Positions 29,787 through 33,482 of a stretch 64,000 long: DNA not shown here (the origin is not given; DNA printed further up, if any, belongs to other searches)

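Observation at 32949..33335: TonB-dependent receptor continues 128 aa beyond its terminal beta-strand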

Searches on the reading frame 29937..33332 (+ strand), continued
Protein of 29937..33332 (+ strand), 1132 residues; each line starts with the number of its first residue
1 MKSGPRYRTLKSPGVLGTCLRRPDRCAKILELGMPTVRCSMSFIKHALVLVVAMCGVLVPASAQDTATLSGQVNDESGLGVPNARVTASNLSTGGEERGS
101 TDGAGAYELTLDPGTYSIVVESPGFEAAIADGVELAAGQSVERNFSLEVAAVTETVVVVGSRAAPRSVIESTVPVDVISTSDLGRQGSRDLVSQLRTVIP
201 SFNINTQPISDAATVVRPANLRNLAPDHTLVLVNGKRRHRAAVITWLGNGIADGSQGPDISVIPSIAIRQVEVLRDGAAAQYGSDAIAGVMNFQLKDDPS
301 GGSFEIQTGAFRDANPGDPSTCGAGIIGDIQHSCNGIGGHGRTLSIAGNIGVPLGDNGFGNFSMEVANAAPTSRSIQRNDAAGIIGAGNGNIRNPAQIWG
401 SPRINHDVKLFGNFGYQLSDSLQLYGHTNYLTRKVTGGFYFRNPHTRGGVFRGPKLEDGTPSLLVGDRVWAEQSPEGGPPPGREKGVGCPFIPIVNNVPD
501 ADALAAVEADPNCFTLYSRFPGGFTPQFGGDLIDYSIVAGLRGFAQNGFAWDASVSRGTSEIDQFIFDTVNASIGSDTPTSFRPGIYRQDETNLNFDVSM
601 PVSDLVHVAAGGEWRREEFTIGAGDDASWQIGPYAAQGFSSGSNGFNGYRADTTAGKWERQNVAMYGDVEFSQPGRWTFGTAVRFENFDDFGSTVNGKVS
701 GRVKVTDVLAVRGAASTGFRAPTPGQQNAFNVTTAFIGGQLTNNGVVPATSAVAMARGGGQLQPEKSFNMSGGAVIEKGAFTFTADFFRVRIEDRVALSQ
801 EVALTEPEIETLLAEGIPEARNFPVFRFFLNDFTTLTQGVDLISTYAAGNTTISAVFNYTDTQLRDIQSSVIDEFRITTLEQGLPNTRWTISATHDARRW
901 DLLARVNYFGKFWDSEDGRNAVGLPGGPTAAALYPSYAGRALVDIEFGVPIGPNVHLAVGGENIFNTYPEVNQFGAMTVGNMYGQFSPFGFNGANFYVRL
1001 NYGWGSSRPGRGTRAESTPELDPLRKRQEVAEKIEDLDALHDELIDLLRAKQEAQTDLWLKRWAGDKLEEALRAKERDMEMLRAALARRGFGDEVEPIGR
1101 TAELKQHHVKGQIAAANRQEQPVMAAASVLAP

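Call 14: find_homologous_proteins(query=window:30057-33332:+, max_evalue=1e-50)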
Query window:30057-33332:+ (1092 aa): 8000 proteins with E <= 1e-50 among 8000 candidates; the best 120 are listed.
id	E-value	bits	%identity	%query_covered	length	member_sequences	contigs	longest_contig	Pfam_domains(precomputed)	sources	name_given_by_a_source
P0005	0.0e+0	2445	98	100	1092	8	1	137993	PF07715.21,PF13620.13,PF00593.31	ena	-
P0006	0.0e+0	2404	97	100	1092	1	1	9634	PF07715.21,PF13620.13,PF00593.31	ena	-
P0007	0.0e+0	2399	96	100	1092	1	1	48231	PF07715.21,PF13620.13,PF00593.31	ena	-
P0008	0.0e+0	2374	95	100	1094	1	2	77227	PF07715.21,PF13620.13,PF00593.31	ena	-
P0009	0.0e+0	2370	95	100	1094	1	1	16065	PF07715.21,PF13620.13,PF00593.31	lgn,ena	-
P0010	0.0e+0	2352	95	100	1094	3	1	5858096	PF07715.21,PF13620.13,PF00593.31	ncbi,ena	-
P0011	0.0e+0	2341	94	100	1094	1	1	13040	PF07715.21,PF13620.13,PF00593.31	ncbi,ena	-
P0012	0.0e+0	2335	94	100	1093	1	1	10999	PF07715.21,PF13620.13,PF00593.31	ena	-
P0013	0.0e+0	2325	94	99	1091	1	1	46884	PF07715.21,PF13620.13,PF00593.31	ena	-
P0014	0.0e+0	2289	92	100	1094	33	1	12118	PF07715.21,PF13620.13,PF00593.31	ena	-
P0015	0.0e+0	2187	89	99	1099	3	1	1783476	PF07715.21,PF13620.13,PF00593.31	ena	-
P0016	0.0e+0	2179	88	99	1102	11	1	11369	PF07715.21,PF13620.13,PF00593.31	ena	-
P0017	0.0e+0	2066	83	98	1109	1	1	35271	PF07715.21,PF13620.13,PF00593.31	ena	-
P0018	0.0e+0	2059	85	97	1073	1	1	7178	PF07715.21,PF13620.13,PF00593.31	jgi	jgi:iron complex outermembrane receptor protein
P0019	0.0e+0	2041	86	94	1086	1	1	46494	PF07715.21,PF13620.13,PF00593.31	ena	-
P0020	0.0e+0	2031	81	100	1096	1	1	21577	PF07715.21,PF13620.13,PF00593.31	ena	-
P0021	0.0e+0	2014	82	98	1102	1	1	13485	PF07715.21,PF13620.13,PF00593.31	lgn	-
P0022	0.0e+0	2003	80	99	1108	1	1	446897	PF07715.21,PF13620.13,PF00593.31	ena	-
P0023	0.0e+0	1964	78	99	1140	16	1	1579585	PF13715.13,PF07715.21,PF13620.13,PF00593.31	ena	-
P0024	0.0e+0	1964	80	98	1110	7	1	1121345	PF07715.21,PF13620.13,PF00593.31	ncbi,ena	-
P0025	0.0e+0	1958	80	99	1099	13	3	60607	PF07715.21,PF13620.13,PF00593.31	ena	-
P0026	0.0e+0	1955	80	97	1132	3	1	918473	PF13715.13,PF07715.21,PF13620.13,PF00593.31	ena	-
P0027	0.0e+0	1921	79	98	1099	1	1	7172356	PF07715.21,PF13620.13,PF00593.31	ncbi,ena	-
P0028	0.0e+0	1919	80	97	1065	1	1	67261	PF07715.21,PF13620.13,PF00593.31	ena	-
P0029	0.0e+0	1918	79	98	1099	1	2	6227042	PF07715.21,PF13620.13,PF00593.31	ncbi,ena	-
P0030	0.0e+0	1909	77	98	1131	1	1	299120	PF13715.13,PF07715.21,PF13620.13,PF00593.31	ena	-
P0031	0.0e+0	1906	76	100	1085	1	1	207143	PF07715.21,PF13620.13,PF00593.31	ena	-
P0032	0.0e+0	1906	76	100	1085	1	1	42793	PF07715.21,PF13620.13,PF00593.31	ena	-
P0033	0.0e+0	1904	77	98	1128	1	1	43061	PF13715.13,PF02369.23,PF07715.21,PF13620.13,PF00593.31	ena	-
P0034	0.0e+0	1902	78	98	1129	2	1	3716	PF13715.13,PF07715.21,PF13620.13,PF00593.31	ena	-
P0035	0.0e+0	1898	76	100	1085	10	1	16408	PF07715.21,PF13620.13,PF00593.31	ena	-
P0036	0.0e+0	1892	76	100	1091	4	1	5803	PF13715.13,PF07715.21,PF13620.13,PF00593.31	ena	-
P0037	0.0e+0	1891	78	98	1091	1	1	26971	PF13715.13,PF07715.21,PF13620.13,PF00593.31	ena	-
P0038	0.0e+0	1888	78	97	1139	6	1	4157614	PF13715.13,PF07715.21,PF13620.13,PF00593.31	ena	-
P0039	0.0e+0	1885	77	98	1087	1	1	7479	PF07715.21,PF13620.13,PF00593.31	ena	-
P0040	0.0e+0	1883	77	98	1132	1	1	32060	PF07715.21,PF13620.13,PF00593.31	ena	-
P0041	0.0e+0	1880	75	98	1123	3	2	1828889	PF07715.21,PF13620.13,PF00593.31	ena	-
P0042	0.0e+0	1872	74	100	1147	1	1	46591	PF07715.21,PF13620.13,PF00593.31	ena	-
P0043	0.0e+0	1870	76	98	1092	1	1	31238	PF13715.13,PF07715.21,PF13620.13,PF00593.31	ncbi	-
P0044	0.0e+0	1869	76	98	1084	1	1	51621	PF07715.21,PF13620.13,PF00593.31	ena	-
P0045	0.0e+0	1868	76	98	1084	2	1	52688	PF07715.21,PF13620.13,PF00593.31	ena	-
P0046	0.0e+0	1864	75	99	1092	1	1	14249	PF07715.21,PF13620.13,PF00593.31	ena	-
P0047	0.0e+0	1864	75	99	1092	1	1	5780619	PF07715.21,PF13620.13,PF00593.31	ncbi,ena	-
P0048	0.0e+0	1861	74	99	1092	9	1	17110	PF07715.21,PF13620.13,PF00593.31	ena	-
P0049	0.0e+0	1860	74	99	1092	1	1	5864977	PF02369.23,PF07715.21,PF13620.13,PF00593.31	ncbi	-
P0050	0.0e+0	1859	74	99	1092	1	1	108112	PF02369.23,PF07715.21,PF13620.13,PF00593.31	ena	-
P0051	0.0e+0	1859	75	99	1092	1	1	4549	PF02369.23,PF07715.21,PF13620.13,PF00593.31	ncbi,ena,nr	ncbi:MAG: TonB-dependent receptor [Acidobacteriia bacterium]|nr:TonB-dependent receptor [Terriglobia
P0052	0.0e+0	1858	75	99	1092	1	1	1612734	PF02369.23,PF07715.21,PF13620.13,PF00593.31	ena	-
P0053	0.0e+0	1858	74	99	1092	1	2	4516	PF02369.23,PF07715.21,PF13620.13,PF00593.31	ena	-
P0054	0.0e+0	1857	75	99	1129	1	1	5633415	PF07715.21,PF13620.13,PF00593.31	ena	-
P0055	0.0e+0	1856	74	99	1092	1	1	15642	PF07715.21,PF13620.13,PF00593.31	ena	-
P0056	0.0e+0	1854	74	99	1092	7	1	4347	PF07715.21,PF13620.13,PF00593.31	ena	-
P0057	0.0e+0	1854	75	99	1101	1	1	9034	PF13715.13,PF07715.21,PF13620.13,PF00593.31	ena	-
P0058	0.0e+0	1849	75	98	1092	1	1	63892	PF02369.23,PF07715.21,PF13620.13,PF00593.31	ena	-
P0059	0.0e+0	1848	73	99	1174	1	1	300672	PF13715.13,PF07715.21,PF13620.13,PF00593.31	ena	-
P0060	0.0e+0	1846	75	98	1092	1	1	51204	PF02369.23,PF07715.21,PF13620.13,PF00593.31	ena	-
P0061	0.0e+0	1845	74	98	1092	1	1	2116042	PF07715.21,PF13620.13,PF00593.31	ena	-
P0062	0.0e+0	1838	76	96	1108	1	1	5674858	PF07715.21,PF13620.13,PF00593.31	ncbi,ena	-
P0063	0.0e+0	1833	75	98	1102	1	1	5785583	PF13715.13,PF07715.21,PF13620.13,PF00593.31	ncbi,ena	-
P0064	0.0e+0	1826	75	98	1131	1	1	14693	PF07715.21,PF13620.13,PF00593.31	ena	-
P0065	0.0e+0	1824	74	99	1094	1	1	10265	PF07715.21,PF13620.13,PF00593.31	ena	-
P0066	0.0e+0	1823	75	98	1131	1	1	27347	PF07715.21,PF13620.13,PF00593.31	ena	-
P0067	0.0e+0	1822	74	99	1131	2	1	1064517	PF07715.21,PF13620.13,PF00593.31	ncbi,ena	-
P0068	0.0e+0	1820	74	99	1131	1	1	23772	PF07715.21,PF13620.13,PF00593.31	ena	-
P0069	0.0e+0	1817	74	99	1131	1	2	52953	PF07715.21,PF13620.13,PF00593.31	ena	-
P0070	0.0e+0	1817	74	98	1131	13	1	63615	PF07715.21,PF13620.13,PF00593.31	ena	-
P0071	0.0e+0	1817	74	99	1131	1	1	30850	PF07715.21,PF13620.13,PF00593.31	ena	-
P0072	0.0e+0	1816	74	99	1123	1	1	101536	PF07715.21,PF13620.13,PF00593.31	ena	-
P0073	0.0e+0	1816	75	98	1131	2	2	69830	PF07715.21,PF13620.13,PF00593.31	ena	-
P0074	0.0e+0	1815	74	99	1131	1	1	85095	PF07715.21,PF13620.13,PF00593.31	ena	-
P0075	0.0e+0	1815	75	98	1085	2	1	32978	PF07715.21,PF13620.13,PF00593.31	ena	-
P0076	0.0e+0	1814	74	99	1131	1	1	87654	PF07715.21,PF13620.13,PF00593.31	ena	-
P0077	0.0e+0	1814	74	99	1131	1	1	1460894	PF07715.21,PF13620.13,PF00593.31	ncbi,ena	-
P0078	0.0e+0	1814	73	98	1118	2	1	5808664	PF07715.21,PF13620.13,PF00593.31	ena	-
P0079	0.0e+0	1813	73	100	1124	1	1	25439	PF07715.21,PF13620.13,PF00593.31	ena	-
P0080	0.0e+0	1812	73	100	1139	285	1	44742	PF07715.21,PF13620.13,PF00593.31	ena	-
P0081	0.0e+0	1811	74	99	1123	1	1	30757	PF07715.21,PF13620.13,PF00593.31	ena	-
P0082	0.0e+0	1811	74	98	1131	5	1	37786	PF07715.21,PF13620.13,PF00593.31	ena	-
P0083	0.0e+0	1810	74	98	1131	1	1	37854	PF07715.21,PF13620.13,PF00593.31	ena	-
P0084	0.0e+0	1810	74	99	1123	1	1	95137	PF07715.21,PF13620.13,PF00593.31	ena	-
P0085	0.0e+0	1810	74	98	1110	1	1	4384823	PF13715.13,PF07715.21,PF13620.13,PF00593.31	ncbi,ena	-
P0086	0.0e+0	1808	73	99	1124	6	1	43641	PF07715.21,PF13620.13,PF00593.31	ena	-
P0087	0.0e+0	1806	73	100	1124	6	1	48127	PF07715.21,PF13620.13,PF00593.31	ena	-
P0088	0.0e+0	1799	74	98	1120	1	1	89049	PF13715.13,PF07715.21,PF13620.13,PF00593.31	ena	-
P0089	0.0e+0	1799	71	99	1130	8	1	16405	PF07715.21,PF13620.13,PF00593.31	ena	-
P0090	0.0e+0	1797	71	98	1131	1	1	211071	PF07715.21,PF13620.13,PF00593.31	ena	-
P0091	0.0e+0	1797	73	99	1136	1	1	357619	PF07715.21,PF13620.13,PF00593.31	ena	-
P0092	0.0e+0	1797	73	99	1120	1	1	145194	PF13715.13,PF07715.21,PF13620.13,PF00593.31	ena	-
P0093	0.0e+0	1795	73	99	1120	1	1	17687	PF07715.21,PF13620.13,PF00593.31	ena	-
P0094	0.0e+0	1795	73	99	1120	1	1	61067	PF13715.13,PF07715.21,PF13620.13,PF00593.31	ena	-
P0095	0.0e+0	1794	73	99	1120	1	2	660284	PF13715.13,PF07715.21,PF13620.13,PF00593.31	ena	-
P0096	0.0e+0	1794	71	98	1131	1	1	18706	PF13715.13,PF07715.21,PF13620.13,PF00593.31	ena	-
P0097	0.0e+0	1793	73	99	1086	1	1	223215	PF07715.21,PF13620.13,PF00593.31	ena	-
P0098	0.0e+0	1791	74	98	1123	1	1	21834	PF13715.13,PF07715.21,PF13620.13,PF00593.31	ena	-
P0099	0.0e+0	1790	70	99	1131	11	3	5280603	PF13715.13,PF07715.21,PF13620.13,PF00593.31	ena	-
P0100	0.0e+0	1789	73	99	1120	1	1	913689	PF13715.13,PF07715.21,PF13620.13,PF00593.31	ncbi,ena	-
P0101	0.0e+0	1789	73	99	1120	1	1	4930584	PF07715.21,PF13620.13,PF00593.31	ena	-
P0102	0.0e+0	1789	73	99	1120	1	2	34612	PF13715.13,PF07715.21,PF13620.13,PF00593.31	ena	-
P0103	0.0e+0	1788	73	99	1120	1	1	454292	PF13715.13,PF07715.21,PF13620.13,PF00593.31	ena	-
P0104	0.0e+0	1787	71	98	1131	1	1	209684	PF07715.21,PF13620.13,PF00593.31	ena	-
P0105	0.0e+0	1787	73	99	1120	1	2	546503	PF13715.13,PF07715.21,PF13620.13,PF00593.31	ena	-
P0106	0.0e+0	1784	73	99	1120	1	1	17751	PF13715.13,PF07715.21,PF13620.13,PF00593.31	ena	-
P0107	0.0e+0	1778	73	97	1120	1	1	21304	PF13715.13,PF07715.21,PF13620.13,PF00593.31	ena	-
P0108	0.0e+0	1776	73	97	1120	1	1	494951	PF13715.13,PF07715.21,PF13620.13,PF00593.31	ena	-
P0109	0.0e+0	1775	73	97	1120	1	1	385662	PF13715.13,PF07715.21,PF13620.13,PF00593.31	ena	-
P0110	0.0e+0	1762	70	99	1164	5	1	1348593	PF07715.21,PF13620.13,PF00593.31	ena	-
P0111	0.0e+0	1761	70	99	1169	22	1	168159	PF13715.13,PF07715.21,PF13620.13,PF00593.31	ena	-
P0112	0.0e+0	1760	69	99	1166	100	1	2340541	PF02369.23,PF07715.21,PF13620.13,PF00593.31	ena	-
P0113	0.0e+0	1757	70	98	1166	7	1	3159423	PF02369.23,PF07715.21,PF13620.13,PF00593.31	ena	-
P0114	0.0e+0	1757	72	99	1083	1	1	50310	PF13715.13,PF07715.21,PF13620.13,PF00593.31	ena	-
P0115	0.0e+0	1749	69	99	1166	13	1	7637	PF07715.21,PF13620.13,PF00593.31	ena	-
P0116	0.0e+0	1741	74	94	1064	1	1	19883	PF07715.21,PF13620.13,PF00593.31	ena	-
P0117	0.0e+0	1737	74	94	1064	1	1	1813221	PF07715.21,PF13620.13,PF00593.31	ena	-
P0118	0.0e+0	1699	75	90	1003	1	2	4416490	PF07715.21,PF13620.13,PF00593.31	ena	-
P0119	0.0e+0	1687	83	82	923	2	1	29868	PF13715.13,PF07715.21,PF13620.13,PF00593.31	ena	-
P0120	0.0e+0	1674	76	88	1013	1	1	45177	PF07715.21,PF13620.13,PF00593.31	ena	-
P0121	0.0e+0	1662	75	89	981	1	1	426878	PF07715.21,PF13620.13,PF00593.31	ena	-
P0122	0.0e+0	1649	76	87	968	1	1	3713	PF13715.13,PF07715.21,PF13620.13,PF00593.31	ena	-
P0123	0.0e+0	1647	76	87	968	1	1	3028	PF13715.13,PF07715.21,PF13620.13,PF00593.31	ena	-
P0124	0.0e+0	1645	76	87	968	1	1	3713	PF13715.13,PF07715.21,PF13620.13,PF00593.31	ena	-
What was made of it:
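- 30057..33335 (+): Complete gene for the TonB-dependent receptor with C-terminal extension (likely start Met41; the first in-frame ATG is at 29937). Homologues of 1092 aa align from this Met (call 14).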

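Call 18: find_encoding_contigs(protein=P0010, flank=8000, max_places=2)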
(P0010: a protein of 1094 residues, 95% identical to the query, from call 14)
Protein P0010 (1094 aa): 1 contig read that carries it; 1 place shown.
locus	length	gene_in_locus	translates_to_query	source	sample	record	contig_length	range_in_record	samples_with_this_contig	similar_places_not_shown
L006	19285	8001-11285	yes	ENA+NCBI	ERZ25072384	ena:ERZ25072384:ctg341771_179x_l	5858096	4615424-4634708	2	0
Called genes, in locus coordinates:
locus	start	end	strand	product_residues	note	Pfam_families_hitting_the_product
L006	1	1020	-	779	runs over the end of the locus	PF14236:DruA, PF14706:Tnp_DNA_bind, PF01609:DDE_Tnp_1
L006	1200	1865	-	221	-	-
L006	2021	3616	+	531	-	PF04545:Sigma70_r4 (faint), PF00665:rve, PF22483:Mu-transpos_C_2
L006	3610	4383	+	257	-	PF01695:IstB_IS21, PF13191:AAA_16 (weak), PF20720:nSTAND3 (weak)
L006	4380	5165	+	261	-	-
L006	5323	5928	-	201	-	-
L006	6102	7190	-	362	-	-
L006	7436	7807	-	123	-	PF20586:DUF6788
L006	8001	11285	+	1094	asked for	PF13620:CarboxypepD_reg, PF07715:Plug, PF00593:TonB_dep_Rec_b-barrel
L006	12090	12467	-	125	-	PF01850:PIN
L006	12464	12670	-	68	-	PF04014:MazE_antitoxin (weak)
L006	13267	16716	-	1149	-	PF13620:CarboxypepD_reg, PF13715:CarbopepD_reg_2 (weak), PF25183:OMP_b-brl_4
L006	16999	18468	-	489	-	PF00072:Response_reg, PF00158:Sigma54_activat, PF14532:Sigma54_activ_2, PF00004:AAA (weak), PF07728:AAA_5, PF25601:AAA_lid_14, PF02954:HTH_8 (weak), PF18024:HTH_50 (weak)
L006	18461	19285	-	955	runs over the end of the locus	PF08448:PAS_4 (faint), PF13180:PDZ_2, PF17820:PDZ_6, PF00989:PAS (weak), PF00512:HisKA, PF02518:HATPase_c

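Call 19: find_encoding_contigs(protein=P0027, flank=8000, max_places=2)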
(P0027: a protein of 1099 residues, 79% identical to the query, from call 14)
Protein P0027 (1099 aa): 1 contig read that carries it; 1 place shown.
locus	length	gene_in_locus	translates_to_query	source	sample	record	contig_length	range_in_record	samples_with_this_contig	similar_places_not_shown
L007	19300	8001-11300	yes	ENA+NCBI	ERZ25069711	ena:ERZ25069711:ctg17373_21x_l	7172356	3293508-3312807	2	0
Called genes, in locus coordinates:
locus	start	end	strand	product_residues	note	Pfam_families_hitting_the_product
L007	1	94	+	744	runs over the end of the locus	PF14236:DruA, PF01609:DDE_Tnp_1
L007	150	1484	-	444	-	PF00665:rve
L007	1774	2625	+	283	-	PF13495:Phage_int_SAM_4, PF00589:Phage_integrase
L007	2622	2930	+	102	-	PF14319:Zn_Tnp_IS91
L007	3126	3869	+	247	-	-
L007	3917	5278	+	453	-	PF13565:HTH_32, PF00665:rve, PF13683:rve_3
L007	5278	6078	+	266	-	PF13191:AAA_16 (weak), PF13604:AAA_30 (faint), PF09848:SLFN-g3_helicase (weak), PF13401:AAA_22, PF00004:AAA (weak), PF07728:AAA_5 (weak)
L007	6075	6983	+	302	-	PF13154:DUF3991, PF13155:Toprim_2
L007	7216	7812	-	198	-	-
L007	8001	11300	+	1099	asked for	PF13620:CarboxypepD_reg, PF07715:Plug, PF00593:TonB_dep_Rec_b-barrel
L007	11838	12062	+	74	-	-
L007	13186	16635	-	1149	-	PF13620:CarboxypepD_reg, PF13715:CarbopepD_reg_2 (weak), PF25183:OMP_b-brl_4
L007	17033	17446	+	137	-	PF20586:DUF6788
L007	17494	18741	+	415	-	PF06782:UPF0236 (faint)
